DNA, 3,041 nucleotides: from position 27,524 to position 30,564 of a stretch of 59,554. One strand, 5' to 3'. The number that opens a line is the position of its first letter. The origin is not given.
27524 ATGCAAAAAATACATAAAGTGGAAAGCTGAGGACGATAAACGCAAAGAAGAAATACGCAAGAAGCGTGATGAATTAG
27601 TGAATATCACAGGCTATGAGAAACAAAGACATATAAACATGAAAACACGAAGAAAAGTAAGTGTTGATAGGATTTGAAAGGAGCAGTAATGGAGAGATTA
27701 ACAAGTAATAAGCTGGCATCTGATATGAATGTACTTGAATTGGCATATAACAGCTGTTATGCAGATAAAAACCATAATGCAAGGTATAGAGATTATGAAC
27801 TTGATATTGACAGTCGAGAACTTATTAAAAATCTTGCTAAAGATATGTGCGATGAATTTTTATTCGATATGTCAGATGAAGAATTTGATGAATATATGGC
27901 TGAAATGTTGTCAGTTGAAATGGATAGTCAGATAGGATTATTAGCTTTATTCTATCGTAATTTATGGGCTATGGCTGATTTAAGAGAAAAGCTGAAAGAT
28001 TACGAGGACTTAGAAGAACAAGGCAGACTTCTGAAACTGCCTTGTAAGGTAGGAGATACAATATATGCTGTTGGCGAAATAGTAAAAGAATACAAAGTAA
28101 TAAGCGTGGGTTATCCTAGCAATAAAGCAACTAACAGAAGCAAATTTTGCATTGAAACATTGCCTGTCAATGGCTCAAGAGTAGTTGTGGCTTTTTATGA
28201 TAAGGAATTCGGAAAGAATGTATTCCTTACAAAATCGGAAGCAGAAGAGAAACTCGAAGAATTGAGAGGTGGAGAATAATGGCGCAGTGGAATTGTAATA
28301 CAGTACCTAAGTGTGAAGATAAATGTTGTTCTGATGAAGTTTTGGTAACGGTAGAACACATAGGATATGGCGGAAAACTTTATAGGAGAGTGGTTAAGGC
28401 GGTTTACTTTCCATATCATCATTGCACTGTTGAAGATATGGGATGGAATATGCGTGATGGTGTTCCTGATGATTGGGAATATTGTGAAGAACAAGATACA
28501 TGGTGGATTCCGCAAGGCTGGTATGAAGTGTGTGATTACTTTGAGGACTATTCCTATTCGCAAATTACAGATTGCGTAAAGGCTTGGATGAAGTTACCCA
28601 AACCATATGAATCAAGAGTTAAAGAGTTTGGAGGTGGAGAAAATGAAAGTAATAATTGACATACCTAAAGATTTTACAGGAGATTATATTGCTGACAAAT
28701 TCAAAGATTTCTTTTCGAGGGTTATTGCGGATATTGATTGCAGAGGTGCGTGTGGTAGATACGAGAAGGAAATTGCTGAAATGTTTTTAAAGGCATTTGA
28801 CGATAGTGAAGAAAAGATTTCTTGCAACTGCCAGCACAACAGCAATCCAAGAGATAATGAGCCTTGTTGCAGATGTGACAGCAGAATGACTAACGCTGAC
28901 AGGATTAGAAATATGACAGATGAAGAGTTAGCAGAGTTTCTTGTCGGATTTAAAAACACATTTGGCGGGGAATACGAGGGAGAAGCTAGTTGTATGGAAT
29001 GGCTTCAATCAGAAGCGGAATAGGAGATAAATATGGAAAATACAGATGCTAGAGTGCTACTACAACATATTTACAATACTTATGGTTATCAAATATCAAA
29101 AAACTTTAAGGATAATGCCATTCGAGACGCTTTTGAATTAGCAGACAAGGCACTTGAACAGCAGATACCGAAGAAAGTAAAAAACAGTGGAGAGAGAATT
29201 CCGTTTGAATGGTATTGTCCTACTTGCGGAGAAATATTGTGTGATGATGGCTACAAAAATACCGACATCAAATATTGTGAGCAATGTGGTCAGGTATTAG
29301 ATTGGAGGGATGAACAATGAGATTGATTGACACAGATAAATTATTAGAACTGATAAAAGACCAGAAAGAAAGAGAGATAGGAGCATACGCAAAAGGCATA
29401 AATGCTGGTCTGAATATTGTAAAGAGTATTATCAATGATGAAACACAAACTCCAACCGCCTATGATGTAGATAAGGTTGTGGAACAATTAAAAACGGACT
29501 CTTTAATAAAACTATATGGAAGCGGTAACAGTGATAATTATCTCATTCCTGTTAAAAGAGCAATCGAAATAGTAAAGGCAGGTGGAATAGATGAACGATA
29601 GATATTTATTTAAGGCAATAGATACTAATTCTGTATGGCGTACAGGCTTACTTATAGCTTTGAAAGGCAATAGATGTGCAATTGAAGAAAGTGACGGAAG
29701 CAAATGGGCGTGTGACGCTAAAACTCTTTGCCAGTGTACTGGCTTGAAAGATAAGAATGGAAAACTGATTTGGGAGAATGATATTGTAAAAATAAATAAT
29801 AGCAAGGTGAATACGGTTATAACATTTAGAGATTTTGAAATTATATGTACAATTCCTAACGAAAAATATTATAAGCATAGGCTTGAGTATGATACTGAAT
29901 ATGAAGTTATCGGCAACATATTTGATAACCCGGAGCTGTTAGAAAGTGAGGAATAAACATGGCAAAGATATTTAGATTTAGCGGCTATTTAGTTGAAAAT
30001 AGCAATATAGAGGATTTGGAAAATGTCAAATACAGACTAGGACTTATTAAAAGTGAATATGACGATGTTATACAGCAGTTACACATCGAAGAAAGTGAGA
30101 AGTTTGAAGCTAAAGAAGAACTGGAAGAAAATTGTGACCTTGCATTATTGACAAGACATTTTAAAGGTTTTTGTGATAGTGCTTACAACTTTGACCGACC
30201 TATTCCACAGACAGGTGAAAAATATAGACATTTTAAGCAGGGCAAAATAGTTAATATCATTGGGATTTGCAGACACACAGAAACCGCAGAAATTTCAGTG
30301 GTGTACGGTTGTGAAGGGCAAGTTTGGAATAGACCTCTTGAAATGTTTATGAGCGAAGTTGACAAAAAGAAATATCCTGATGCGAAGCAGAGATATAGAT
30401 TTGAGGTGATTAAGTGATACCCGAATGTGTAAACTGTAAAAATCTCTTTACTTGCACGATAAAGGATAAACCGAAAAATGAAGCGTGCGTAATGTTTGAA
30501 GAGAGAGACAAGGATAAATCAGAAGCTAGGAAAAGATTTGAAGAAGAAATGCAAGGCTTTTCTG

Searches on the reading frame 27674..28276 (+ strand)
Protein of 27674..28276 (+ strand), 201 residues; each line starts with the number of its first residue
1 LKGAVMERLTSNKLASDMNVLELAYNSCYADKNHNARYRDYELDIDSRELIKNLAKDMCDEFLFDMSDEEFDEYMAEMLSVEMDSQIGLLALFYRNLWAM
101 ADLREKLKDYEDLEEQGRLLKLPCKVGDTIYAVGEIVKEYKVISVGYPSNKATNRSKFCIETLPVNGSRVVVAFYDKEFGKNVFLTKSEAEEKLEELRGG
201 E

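Call 28: search_protein_families(library=phrogs, proteins=[window:27674-28276:+], max_evalue=0.00001)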
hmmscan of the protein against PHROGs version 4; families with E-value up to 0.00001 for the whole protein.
window:27674-28276:+ (201 aa): 1 family
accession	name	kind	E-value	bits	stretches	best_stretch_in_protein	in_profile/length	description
phrog_38832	-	unknown function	2.6e-08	34.9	1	106-196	85-182/186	-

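Call 69: search_protein_families(library=pfam, proteins=[window:27674-28276:+], max_evalue=0.01)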
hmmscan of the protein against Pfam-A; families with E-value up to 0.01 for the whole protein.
window:27674-28276:+ (201 aa): 0 families

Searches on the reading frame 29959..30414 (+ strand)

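Call 93: search_protein_families(library=phrogs, proteins=[window:29959-30414:+], max_evalue=0.00001)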
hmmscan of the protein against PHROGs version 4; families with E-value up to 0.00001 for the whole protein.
window:29959-30414:+ (152 aa): 1 family
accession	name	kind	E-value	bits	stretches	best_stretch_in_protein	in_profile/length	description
phrog_21101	-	unknown function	5.2e-09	36.9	1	122-150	176-204/205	-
